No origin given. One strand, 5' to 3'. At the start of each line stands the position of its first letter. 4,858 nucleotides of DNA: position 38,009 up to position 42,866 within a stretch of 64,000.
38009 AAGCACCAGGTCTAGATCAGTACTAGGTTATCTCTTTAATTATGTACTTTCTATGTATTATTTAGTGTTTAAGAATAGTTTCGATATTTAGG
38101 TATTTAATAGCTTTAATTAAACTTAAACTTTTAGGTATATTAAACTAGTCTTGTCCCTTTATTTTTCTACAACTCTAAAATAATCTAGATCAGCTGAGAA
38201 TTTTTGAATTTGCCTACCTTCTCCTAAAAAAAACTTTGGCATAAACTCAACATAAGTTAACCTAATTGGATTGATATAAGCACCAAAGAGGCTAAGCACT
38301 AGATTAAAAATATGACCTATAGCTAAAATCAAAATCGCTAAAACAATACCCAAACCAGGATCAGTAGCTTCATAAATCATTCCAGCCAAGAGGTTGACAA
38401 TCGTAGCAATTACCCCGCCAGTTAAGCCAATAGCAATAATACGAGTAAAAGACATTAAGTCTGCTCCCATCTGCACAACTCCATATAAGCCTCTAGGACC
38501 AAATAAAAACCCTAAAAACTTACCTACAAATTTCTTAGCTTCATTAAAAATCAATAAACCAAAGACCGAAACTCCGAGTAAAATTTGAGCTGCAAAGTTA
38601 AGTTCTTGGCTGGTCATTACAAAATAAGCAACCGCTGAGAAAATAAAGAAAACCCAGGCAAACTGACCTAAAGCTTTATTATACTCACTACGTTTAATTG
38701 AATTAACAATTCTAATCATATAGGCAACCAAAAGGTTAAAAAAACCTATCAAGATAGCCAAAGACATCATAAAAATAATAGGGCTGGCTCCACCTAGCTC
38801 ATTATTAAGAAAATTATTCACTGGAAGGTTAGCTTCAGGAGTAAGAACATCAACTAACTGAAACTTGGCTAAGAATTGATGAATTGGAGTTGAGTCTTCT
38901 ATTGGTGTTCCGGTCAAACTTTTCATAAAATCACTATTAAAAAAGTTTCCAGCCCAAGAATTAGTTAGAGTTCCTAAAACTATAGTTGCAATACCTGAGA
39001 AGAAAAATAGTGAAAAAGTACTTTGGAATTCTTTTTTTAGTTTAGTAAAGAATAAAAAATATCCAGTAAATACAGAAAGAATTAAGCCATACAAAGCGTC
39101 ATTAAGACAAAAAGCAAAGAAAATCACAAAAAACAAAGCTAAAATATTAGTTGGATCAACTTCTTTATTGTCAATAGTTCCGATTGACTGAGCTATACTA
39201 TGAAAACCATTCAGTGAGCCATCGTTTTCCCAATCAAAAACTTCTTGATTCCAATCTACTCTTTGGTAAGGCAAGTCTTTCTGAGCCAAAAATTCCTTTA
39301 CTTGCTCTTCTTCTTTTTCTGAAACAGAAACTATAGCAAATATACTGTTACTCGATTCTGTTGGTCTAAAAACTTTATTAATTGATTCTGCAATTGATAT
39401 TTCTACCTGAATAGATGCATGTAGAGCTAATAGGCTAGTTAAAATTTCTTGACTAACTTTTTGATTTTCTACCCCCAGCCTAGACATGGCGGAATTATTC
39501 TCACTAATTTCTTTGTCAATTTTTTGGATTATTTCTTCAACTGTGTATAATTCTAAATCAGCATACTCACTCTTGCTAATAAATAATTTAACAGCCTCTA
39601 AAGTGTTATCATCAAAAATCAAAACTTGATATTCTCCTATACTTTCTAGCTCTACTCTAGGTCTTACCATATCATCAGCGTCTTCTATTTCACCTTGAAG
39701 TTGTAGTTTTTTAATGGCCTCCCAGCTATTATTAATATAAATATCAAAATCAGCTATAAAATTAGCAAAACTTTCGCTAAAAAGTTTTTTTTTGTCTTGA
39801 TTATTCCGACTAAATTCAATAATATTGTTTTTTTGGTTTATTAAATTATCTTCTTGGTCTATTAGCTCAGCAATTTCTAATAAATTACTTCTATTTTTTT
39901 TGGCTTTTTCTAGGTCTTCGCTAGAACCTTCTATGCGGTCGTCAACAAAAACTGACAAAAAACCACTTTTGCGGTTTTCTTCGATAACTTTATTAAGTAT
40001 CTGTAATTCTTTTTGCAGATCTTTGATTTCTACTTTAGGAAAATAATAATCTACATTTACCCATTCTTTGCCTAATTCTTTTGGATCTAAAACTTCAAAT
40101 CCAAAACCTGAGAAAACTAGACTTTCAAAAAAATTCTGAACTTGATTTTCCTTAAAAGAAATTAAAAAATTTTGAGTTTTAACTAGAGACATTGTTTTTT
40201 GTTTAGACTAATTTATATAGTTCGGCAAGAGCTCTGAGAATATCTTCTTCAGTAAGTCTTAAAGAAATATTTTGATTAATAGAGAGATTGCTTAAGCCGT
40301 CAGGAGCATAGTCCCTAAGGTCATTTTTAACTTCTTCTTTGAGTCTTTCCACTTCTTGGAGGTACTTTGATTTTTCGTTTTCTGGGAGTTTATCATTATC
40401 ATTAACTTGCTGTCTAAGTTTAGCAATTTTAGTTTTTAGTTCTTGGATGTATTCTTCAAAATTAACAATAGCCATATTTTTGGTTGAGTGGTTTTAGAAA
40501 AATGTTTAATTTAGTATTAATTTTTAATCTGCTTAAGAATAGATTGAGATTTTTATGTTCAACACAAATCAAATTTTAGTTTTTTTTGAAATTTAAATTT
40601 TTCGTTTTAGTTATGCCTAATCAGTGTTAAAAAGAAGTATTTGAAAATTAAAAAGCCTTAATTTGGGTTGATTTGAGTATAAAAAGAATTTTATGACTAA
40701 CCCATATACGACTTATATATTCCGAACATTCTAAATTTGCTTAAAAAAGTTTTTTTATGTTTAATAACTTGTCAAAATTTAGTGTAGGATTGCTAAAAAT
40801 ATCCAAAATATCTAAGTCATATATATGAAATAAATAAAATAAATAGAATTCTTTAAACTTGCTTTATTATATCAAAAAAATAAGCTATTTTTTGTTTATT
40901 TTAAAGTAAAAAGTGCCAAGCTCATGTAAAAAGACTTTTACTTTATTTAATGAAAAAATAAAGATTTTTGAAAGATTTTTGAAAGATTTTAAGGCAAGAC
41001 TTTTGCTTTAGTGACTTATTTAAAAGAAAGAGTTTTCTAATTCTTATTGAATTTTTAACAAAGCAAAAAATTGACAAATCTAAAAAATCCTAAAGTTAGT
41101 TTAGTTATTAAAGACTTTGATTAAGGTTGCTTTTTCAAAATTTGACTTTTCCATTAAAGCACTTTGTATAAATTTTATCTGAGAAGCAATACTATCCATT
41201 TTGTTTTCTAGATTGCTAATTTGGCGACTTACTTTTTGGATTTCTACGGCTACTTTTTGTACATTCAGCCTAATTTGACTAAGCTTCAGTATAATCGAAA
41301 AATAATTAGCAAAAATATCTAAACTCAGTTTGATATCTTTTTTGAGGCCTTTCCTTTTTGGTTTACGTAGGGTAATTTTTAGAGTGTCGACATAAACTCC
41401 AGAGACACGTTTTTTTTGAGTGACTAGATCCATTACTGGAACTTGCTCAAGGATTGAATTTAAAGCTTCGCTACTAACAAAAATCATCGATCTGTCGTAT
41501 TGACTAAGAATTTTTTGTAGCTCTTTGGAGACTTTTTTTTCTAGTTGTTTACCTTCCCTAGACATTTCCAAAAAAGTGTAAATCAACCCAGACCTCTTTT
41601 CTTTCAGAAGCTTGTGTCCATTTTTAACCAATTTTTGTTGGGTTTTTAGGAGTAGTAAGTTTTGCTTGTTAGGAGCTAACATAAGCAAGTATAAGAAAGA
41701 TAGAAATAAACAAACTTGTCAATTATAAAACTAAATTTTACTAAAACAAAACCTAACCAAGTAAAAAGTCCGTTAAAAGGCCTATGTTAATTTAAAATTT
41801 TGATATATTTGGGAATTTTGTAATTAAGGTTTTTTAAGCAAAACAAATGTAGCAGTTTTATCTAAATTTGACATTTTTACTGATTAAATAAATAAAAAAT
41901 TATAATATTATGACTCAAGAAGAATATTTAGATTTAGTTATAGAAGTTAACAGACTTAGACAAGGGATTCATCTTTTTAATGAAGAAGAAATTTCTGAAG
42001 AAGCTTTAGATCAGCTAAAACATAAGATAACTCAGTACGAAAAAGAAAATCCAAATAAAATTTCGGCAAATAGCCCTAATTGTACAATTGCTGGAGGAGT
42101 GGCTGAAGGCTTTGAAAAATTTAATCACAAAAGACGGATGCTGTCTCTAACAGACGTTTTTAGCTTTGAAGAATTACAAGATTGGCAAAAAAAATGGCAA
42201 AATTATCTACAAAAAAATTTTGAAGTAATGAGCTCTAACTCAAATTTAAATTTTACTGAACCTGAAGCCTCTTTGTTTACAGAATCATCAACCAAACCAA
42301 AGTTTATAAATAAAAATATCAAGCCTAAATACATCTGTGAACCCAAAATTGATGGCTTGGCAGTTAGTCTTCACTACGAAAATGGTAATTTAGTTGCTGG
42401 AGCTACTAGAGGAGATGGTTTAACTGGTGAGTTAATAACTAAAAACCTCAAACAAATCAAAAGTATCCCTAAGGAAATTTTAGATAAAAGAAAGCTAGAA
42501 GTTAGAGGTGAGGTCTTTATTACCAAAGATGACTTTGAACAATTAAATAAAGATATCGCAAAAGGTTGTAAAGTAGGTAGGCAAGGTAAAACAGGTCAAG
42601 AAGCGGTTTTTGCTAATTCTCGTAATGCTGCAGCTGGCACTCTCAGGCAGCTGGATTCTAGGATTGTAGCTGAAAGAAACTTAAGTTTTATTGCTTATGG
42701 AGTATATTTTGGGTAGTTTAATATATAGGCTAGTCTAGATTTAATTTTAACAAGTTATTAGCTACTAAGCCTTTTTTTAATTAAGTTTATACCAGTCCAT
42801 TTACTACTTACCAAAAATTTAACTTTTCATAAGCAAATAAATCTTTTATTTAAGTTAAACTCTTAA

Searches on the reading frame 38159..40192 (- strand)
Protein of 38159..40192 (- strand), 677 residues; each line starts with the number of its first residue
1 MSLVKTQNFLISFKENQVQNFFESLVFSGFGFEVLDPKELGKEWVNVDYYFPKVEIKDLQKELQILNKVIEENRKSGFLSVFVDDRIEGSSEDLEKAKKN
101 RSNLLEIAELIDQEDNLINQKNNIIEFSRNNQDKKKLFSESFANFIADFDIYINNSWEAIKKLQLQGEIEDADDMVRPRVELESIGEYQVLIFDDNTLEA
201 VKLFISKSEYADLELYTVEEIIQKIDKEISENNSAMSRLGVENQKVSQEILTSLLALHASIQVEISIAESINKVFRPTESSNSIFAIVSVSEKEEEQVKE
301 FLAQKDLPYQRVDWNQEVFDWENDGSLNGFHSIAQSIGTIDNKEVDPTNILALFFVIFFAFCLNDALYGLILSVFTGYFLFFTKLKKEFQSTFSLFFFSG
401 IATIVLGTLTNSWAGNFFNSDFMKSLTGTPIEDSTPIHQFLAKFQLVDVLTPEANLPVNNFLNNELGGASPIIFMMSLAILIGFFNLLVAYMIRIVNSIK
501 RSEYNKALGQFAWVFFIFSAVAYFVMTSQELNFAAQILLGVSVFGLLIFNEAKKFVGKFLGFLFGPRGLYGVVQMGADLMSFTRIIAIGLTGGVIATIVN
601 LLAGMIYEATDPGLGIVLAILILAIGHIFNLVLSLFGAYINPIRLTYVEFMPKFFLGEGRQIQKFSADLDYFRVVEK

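Call 32: search_protein_families(library=pfam, proteins=[window:38159-40192:-], max_evalue=0.001)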
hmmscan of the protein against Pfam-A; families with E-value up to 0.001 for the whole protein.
window:38159-40192:- (677 aa): 1 family
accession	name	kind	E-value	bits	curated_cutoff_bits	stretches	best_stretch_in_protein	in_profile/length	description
PF01496.24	V_ATPase_I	-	1.9e-06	26.6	30.7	1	218-427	244-462/815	V-type ATPase 116kDa subunit family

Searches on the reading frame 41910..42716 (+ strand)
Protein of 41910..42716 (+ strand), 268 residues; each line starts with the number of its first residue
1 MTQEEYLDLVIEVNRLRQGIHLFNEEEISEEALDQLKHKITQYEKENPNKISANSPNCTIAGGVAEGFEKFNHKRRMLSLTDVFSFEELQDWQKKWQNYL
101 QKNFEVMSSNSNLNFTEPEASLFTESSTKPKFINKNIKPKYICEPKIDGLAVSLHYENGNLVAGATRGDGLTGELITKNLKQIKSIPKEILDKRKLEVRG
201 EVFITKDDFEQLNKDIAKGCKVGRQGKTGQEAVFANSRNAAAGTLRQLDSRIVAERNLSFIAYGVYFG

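Call 33: search_protein_families(library=pfam, proteins=[window:41910-42716:+], max_evalue=0.001)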
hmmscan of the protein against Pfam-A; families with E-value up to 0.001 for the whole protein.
window:41910-42716:+ (268 aa): 1 family
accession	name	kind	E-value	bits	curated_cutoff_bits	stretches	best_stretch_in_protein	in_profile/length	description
PF01653.23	DNA_ligase_aden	-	7.2e-54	183.4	27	2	131-265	34-161/253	NAD-dependent DNA ligase adenylation domain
